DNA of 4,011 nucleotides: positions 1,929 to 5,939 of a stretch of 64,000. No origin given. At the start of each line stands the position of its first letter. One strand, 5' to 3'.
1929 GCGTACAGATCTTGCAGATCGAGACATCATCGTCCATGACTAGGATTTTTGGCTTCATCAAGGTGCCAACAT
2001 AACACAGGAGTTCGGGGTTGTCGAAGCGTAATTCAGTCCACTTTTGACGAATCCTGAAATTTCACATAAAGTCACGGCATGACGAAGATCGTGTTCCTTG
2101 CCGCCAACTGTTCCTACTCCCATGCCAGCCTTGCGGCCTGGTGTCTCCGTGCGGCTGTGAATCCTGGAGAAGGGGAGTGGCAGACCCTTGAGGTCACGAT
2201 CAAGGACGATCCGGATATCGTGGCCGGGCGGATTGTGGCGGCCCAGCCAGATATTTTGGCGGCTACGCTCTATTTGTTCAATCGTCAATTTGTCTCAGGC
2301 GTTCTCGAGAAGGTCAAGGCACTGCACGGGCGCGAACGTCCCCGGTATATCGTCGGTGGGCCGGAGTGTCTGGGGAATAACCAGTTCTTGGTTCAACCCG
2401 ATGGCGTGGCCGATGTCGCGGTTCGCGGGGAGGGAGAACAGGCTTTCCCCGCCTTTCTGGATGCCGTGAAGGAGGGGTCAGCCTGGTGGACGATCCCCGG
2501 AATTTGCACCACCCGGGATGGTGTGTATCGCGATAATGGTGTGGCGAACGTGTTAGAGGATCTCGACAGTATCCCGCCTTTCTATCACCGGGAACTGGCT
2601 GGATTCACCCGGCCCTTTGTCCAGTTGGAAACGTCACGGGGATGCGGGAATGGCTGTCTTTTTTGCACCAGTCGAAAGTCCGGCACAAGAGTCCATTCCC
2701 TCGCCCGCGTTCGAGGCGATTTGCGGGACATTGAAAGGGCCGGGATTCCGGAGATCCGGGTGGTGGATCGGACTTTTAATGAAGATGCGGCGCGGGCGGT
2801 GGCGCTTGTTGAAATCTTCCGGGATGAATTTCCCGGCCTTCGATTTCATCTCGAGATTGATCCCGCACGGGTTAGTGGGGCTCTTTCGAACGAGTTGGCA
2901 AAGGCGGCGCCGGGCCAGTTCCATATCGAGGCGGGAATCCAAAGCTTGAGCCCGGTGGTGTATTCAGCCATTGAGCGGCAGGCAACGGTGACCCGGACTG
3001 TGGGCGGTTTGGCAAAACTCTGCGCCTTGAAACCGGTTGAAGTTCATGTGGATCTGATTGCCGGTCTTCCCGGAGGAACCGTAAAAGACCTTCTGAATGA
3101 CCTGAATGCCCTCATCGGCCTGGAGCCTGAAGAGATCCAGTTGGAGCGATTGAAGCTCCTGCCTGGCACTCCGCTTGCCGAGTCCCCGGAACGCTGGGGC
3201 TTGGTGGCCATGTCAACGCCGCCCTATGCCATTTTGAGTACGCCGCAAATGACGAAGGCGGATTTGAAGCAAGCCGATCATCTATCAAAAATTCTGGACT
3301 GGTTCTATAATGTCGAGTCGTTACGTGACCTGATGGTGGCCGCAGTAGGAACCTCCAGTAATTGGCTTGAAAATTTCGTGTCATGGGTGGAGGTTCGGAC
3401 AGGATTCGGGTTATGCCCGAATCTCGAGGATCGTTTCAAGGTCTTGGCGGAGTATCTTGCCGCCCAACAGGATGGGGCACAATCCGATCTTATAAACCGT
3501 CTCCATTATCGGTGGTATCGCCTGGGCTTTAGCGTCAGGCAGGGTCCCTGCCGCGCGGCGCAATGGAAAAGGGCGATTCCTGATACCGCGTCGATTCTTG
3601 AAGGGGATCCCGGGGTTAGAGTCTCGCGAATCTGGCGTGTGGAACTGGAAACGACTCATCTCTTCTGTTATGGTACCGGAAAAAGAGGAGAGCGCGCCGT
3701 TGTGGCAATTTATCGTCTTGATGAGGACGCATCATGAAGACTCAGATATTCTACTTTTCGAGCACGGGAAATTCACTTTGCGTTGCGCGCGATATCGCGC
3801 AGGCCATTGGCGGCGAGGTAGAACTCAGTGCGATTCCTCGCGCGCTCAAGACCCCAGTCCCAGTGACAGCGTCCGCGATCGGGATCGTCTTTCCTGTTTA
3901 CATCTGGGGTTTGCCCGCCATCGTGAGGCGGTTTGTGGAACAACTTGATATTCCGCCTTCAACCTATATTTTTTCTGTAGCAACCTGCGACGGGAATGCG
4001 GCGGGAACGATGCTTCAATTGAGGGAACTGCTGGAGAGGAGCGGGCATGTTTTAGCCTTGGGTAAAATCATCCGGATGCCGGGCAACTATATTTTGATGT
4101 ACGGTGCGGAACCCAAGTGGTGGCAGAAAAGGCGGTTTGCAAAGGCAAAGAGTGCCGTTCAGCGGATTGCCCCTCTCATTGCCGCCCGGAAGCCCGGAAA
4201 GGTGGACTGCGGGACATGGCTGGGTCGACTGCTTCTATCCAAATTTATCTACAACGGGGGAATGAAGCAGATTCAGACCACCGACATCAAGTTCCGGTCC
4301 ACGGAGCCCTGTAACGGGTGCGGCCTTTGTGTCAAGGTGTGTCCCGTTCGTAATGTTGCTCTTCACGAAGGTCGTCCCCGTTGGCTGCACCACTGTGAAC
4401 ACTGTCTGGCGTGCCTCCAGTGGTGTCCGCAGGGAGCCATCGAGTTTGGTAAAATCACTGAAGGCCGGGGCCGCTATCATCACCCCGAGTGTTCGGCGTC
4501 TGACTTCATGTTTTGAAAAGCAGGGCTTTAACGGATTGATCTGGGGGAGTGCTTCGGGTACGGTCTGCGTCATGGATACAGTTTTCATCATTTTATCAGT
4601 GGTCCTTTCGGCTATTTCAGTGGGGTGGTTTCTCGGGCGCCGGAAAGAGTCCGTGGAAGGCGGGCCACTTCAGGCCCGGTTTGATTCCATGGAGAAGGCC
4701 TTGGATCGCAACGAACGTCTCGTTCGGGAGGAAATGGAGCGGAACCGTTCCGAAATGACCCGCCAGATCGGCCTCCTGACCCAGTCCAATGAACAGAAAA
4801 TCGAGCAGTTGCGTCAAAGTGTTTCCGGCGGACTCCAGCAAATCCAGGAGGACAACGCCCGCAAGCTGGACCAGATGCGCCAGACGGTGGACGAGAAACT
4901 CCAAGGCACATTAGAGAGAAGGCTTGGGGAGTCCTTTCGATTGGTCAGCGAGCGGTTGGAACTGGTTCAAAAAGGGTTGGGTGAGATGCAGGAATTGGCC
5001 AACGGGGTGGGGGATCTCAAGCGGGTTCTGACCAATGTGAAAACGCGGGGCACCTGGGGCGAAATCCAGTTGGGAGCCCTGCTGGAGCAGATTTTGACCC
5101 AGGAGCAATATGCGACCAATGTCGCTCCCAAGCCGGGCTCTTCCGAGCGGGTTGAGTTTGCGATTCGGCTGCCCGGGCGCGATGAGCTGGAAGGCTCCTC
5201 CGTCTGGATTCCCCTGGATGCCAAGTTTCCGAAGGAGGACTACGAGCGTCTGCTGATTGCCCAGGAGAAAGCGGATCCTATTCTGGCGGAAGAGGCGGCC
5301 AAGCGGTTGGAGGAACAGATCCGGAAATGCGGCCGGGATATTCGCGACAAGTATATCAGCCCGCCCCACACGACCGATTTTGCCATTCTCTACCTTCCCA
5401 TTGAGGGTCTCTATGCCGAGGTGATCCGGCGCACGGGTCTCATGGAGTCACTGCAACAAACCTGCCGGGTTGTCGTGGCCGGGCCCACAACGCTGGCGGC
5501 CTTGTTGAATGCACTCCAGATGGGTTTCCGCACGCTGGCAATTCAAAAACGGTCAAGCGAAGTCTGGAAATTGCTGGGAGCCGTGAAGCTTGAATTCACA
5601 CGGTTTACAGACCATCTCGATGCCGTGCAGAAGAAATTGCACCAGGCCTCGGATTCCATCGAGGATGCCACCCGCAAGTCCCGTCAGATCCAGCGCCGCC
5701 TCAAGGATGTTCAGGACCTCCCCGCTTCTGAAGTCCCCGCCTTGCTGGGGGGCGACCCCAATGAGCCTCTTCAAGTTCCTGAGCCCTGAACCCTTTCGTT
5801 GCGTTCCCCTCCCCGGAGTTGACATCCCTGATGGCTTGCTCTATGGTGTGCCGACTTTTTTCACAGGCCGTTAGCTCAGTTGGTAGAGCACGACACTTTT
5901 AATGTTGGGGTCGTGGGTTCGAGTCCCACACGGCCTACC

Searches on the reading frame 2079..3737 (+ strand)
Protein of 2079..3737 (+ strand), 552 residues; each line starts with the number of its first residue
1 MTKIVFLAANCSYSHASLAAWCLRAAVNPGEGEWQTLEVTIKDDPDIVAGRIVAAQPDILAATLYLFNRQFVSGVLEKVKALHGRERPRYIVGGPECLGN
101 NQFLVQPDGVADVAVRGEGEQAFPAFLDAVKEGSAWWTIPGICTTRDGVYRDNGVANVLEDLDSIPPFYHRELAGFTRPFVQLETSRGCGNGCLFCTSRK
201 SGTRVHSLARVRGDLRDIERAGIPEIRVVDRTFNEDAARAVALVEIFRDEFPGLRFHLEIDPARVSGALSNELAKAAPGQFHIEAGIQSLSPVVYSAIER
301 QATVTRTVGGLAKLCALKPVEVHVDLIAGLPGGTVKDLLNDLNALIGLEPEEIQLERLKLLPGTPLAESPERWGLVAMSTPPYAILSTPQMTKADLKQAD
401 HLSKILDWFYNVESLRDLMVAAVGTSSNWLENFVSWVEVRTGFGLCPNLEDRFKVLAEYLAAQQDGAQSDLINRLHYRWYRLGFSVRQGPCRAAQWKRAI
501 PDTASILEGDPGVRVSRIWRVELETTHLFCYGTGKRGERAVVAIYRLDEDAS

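Call 50: search_protein_families(library=pfam, proteins=[window:2079-3737:+], max_evalue=0.00001)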
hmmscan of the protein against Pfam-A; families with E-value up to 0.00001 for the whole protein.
window:2079-3737:+ (552 aa): 3 families
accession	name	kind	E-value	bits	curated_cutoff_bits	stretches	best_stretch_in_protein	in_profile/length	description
PF04055.27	Radical_SAM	-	4.3e-11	43.7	29.5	1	184-343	2-164/166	Radical SAM superfamily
PF02310.24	B12-binding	-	3.6e-07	30.5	32.1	1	7-126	4-120/121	B12 binding domain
PF13311.11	DUF4080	-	7.1e-07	30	22.9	1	371-480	1-113/188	Protein of unknown function (DUF4080)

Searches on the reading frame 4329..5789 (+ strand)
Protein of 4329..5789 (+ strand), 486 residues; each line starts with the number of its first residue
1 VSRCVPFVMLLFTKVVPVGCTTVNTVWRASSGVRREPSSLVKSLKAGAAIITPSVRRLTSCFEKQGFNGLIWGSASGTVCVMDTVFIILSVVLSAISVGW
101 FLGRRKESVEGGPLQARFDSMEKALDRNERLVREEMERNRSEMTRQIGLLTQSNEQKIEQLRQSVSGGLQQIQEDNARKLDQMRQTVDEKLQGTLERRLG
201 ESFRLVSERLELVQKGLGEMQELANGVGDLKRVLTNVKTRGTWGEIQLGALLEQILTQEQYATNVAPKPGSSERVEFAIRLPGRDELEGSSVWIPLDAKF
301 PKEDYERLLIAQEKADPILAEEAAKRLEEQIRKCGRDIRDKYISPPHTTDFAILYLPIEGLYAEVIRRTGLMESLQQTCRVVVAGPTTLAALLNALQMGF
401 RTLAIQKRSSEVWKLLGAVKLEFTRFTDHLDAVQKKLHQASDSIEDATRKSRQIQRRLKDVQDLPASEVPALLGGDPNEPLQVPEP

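Call 50: search_protein_families(library=pfam, proteins=[window:4329-5789:+], max_evalue=0.00001)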
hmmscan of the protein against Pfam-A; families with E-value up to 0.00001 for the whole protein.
window:4329-5789:+ (486 aa): 1 family
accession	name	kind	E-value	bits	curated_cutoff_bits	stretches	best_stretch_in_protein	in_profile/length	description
PF02646.22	RmuC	-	5.3e-77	259.2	26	1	179-468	2-288/291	RmuC family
